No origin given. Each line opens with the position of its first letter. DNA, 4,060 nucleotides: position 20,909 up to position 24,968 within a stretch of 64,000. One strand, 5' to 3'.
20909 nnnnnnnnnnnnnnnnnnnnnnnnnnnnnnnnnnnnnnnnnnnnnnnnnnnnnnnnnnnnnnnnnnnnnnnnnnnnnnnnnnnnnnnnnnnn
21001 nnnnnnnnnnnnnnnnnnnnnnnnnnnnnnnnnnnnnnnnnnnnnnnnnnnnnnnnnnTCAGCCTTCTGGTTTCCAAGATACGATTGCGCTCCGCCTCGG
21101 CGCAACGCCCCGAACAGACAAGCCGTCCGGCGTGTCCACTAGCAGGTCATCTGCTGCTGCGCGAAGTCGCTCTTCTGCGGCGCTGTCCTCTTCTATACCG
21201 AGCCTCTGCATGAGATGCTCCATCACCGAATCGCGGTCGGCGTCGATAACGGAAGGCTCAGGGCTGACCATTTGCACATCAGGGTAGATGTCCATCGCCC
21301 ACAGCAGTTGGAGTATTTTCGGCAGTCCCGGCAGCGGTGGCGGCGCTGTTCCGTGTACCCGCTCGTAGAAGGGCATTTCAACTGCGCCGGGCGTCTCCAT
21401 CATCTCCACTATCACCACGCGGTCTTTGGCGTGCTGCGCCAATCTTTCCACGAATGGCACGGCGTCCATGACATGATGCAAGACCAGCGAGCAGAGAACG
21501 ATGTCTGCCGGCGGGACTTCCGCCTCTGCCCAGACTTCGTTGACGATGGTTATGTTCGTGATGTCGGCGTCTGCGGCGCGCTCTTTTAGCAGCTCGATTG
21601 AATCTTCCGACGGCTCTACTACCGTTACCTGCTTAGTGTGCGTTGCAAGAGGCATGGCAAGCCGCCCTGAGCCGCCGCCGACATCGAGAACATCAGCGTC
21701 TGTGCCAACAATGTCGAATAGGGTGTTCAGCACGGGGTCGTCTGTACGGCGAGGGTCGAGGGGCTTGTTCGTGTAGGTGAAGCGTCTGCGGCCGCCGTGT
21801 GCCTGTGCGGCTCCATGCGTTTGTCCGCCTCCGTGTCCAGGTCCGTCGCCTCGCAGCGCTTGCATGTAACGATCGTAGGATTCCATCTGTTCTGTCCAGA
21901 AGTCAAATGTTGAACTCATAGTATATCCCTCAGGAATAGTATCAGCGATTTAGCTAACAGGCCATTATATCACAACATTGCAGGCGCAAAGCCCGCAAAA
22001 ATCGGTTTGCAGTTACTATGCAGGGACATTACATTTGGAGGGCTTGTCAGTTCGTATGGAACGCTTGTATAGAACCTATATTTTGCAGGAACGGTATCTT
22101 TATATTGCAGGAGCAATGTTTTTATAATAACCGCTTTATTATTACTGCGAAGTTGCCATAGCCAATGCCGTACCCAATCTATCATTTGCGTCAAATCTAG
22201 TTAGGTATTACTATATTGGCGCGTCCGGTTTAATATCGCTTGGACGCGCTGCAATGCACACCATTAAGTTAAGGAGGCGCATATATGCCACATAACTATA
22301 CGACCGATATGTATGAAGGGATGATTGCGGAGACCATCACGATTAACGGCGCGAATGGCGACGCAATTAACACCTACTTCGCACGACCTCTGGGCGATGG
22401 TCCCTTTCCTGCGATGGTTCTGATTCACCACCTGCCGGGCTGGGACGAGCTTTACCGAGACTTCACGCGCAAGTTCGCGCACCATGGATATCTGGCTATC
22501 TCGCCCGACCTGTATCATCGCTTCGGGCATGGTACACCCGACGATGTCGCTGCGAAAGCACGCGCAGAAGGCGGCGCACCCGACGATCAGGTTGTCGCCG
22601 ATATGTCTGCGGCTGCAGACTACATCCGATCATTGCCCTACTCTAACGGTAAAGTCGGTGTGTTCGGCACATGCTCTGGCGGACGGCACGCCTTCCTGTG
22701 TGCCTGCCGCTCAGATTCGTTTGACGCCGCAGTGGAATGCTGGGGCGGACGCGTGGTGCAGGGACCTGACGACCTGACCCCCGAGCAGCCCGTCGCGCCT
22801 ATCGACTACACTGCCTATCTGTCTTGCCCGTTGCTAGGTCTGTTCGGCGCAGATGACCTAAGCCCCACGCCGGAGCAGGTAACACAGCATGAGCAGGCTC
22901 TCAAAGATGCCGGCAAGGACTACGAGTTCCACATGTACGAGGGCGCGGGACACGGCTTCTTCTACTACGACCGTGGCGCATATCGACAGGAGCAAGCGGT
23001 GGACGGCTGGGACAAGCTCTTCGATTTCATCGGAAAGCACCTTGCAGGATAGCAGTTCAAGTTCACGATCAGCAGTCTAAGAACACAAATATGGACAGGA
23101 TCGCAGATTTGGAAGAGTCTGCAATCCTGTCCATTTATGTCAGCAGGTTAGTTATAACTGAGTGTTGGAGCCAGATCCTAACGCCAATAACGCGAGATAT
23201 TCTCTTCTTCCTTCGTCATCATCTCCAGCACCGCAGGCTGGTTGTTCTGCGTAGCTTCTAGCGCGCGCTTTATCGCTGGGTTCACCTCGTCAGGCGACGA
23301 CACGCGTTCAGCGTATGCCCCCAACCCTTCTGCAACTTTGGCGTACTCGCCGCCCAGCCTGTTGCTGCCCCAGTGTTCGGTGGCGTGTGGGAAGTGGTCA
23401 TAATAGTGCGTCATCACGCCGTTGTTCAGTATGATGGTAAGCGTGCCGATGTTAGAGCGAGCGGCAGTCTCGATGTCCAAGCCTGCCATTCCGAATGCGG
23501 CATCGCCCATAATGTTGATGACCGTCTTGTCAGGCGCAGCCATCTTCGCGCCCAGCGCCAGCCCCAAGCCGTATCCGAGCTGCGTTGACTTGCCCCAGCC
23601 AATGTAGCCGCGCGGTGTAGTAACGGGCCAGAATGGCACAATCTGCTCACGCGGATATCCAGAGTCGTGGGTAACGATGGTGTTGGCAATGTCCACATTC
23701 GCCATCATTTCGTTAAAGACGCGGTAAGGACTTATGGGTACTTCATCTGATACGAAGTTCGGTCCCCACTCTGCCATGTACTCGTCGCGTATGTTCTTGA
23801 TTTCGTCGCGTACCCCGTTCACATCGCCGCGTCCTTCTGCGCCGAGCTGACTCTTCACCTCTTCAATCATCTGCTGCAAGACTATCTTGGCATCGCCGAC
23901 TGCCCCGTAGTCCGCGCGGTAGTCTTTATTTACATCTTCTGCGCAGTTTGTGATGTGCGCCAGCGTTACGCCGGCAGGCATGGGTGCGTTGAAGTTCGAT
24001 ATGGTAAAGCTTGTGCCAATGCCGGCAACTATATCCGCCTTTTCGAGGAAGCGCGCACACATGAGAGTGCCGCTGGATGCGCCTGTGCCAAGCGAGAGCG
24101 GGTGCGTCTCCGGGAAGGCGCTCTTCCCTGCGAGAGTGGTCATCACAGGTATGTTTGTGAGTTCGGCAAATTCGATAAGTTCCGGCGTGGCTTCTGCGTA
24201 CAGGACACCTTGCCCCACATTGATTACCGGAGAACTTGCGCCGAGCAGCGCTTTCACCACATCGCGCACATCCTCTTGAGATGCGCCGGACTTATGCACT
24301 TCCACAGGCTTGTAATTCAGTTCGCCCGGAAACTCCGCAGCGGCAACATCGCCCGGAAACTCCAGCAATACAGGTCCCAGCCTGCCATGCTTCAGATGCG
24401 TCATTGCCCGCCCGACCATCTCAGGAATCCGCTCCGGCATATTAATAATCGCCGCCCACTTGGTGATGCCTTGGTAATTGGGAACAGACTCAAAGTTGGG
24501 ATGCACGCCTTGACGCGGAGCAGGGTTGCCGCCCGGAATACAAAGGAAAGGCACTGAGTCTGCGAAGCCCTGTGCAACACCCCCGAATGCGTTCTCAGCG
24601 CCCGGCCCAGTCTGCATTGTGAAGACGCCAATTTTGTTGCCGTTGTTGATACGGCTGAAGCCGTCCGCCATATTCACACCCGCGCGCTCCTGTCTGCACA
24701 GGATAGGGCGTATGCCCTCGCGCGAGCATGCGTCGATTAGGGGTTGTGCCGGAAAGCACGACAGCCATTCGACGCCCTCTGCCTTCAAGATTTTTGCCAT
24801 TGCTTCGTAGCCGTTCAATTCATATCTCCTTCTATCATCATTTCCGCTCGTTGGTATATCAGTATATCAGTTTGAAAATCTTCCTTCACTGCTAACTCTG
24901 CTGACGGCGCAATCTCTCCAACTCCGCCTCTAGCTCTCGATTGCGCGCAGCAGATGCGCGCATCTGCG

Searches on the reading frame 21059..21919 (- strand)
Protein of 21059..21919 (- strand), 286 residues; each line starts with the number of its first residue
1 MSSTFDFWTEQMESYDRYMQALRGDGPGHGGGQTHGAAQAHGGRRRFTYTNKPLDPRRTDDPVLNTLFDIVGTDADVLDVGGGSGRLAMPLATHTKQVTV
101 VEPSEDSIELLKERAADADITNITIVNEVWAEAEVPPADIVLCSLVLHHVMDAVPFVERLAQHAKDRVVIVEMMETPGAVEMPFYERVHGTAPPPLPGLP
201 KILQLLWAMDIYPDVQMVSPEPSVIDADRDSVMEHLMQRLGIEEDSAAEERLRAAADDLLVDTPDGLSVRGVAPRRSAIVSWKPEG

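Call 89: search_protein_families(library=pfam, proteins=[window:21059-21919:-], max_evalue=0.00001)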
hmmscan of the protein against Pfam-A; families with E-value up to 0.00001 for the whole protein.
window:21059-21919:- (286 aa): 5 families
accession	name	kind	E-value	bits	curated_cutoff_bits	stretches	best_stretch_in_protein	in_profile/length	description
PF08242.18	Methyltransf_12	-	5.1e-13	50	30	1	78-167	1-95/98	Methyltransferase domain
PF13649.12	Methyltransf_25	-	8.3e-12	46.1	27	1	77-165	1-94/97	Methyltransferase domain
PF08241.18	Methyltransf_11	-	1.8e-10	41.8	21.2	1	78-166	1-89/95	Methyltransferase domain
PF13489.12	Methyltransf_23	-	4e-10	40.1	27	1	64-173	13-118/164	Methyltransferase domain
PF13847.12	Methyltransf_31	-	5.6e-09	36.3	27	1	75-171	5-108/145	Methyltransferase domain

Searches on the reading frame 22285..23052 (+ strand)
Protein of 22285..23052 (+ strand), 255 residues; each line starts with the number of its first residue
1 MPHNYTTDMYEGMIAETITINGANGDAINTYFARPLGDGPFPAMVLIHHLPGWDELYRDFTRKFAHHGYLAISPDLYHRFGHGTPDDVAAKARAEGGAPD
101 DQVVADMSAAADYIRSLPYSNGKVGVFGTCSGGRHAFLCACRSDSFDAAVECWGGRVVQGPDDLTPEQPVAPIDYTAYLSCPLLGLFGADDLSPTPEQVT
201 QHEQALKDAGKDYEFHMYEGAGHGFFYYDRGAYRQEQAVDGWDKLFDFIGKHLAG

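Call 89: search_protein_families(library=pfam, proteins=[window:22285-23052:+], max_evalue=0.00001)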
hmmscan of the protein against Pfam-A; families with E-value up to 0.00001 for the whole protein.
window:22285-23052:+ (255 aa): 3 families
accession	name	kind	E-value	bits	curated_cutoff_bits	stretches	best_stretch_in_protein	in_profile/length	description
PF01738.24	DLH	-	4.6e-39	134.7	21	1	28-252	1-216/217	Dienelactone hydrolase family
PF00326.27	Peptidase_S9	-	3.5e-09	36.9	22.6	1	168-248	133-205/213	Prolyl oligopeptidase family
PF08840.17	BAAT_C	-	3.2e-07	31.1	20.9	0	110-175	9-75/210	BAAT / Acyl-CoA thioester hydrolase C terminal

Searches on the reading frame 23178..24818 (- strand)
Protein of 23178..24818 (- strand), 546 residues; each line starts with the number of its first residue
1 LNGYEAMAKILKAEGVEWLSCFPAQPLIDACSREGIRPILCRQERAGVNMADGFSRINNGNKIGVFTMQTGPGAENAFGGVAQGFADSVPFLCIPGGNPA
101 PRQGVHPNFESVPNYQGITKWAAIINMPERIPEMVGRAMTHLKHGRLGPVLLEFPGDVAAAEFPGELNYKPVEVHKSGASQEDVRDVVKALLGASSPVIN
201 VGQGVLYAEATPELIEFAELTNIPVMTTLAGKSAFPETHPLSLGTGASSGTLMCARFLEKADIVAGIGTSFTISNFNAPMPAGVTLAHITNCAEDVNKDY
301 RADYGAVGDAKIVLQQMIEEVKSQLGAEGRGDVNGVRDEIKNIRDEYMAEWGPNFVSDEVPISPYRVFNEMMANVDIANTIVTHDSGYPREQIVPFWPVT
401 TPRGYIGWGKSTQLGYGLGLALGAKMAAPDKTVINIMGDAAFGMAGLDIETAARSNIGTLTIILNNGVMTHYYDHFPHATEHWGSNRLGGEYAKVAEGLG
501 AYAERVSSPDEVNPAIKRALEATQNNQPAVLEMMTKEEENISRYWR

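Call 33: search_protein_families(library=ncbifam, proteins=[window:23178-24818:-], max_evalue=1e-10)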
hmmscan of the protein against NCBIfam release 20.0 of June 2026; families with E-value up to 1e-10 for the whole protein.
window:23178-24818:- (546 aa): 49 families (the best 25 are shown)
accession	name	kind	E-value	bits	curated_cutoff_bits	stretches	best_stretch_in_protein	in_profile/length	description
NF004807.0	PRK06154.1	equivalog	5.3e-218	725.3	607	1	1-545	20-564/565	thiamine pyrophosphate-requiring protein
TIGR00118.1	acolac_lg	equivalog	9.5e-82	275.2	538.35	1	1-541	1-540/557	biosynthetic-type acetolactate synthase large subunit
NF004919.0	PRK06276.1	equivalog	5.4e-81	272.6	866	1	1-541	1-544/582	acetolactate synthase large subunit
NF004710.0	PRK06048.1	equivalog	4.2e-73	246.7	976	1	1-542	8-544/561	acetolactate synthase large subunit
NF008431.0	PRK11269.1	equivalog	2.7e-72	244.1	791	1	1-543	4-563/591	glyoxylate carboligase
NF004772.0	PRK06112.1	subfamily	6.6e-68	229.4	673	1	5-538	18-562/578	acetolactate synthase catalytic subunit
NF006187.0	PRK08322.1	equivalog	3.5e-65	220.5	509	1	3-523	4-519/548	acetolactate synthase large subunit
NF006122.0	PRK08266.1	subfamily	4.2e-64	216.9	571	1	2-544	5-533/543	hypothetical protein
NF006052.0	PRK08199.1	subfamily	7.6e-64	216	539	1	3-539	10-541/559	thiamine pyrophosphate protein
NF005860.0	PRK07789.1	equivalog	3.5e-61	207.3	881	1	3-538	36-581/615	acetolactate synthase large subunit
NF006525.0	PRK08979.1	equivalog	1.2e-60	205.5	1084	1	3-523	6-535/572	acetolactate synthase 3 large subunit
NF005936.0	PRK07979.1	equivalog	2e-59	201.4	1080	1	5-540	8-552/574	acetolactate synthase 3 large subunit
TIGR01504.1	glyox_carbo_lig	equivalog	4.6e-59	200.5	711.2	1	4-542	6-561/589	glyoxylate carboligase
NF005364.0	PRK06882.1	equivalog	1e-58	199.2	1083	1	2-521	5-533/574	acetolactate synthase 3 large subunit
NF005039.0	PRK06456.1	equivalog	7.7e-58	196.3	868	1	27-539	35-548/572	acetolactate synthase large subunit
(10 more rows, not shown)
